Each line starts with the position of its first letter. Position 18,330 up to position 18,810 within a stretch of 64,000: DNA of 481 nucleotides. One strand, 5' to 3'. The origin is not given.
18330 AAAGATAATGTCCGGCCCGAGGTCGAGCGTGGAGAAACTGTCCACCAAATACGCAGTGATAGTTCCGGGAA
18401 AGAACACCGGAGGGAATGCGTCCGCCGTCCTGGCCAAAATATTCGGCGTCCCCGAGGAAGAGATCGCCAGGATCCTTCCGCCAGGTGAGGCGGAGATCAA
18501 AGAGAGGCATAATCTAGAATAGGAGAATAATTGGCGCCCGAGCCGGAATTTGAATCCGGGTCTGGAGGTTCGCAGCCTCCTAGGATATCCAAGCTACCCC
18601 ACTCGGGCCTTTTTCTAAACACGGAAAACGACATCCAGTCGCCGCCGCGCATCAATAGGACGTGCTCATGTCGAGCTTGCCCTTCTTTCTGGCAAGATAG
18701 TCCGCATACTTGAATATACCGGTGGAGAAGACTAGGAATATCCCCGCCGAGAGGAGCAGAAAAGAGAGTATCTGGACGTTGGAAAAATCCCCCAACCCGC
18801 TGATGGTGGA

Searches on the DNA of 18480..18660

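Call 74: search_rna_families(source=window, start=18480, end=18660, threshold=evalue, max_evalue=10, show_alignments=1)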
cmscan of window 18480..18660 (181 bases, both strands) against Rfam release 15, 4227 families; matches with E-value up to 10: 2.
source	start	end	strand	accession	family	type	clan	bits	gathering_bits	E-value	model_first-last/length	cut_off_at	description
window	18535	18608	-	RF00005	tRNA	Gene; tRNA;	CL00001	53.5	29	3.1e-11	1-71/71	no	tRNA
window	18536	18608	-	RF01684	mascRNA-menRNA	Gene;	-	20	42.5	0.058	1-56/56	no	MALAT1-associated small cytoplasmic RNA/MEN beta RNA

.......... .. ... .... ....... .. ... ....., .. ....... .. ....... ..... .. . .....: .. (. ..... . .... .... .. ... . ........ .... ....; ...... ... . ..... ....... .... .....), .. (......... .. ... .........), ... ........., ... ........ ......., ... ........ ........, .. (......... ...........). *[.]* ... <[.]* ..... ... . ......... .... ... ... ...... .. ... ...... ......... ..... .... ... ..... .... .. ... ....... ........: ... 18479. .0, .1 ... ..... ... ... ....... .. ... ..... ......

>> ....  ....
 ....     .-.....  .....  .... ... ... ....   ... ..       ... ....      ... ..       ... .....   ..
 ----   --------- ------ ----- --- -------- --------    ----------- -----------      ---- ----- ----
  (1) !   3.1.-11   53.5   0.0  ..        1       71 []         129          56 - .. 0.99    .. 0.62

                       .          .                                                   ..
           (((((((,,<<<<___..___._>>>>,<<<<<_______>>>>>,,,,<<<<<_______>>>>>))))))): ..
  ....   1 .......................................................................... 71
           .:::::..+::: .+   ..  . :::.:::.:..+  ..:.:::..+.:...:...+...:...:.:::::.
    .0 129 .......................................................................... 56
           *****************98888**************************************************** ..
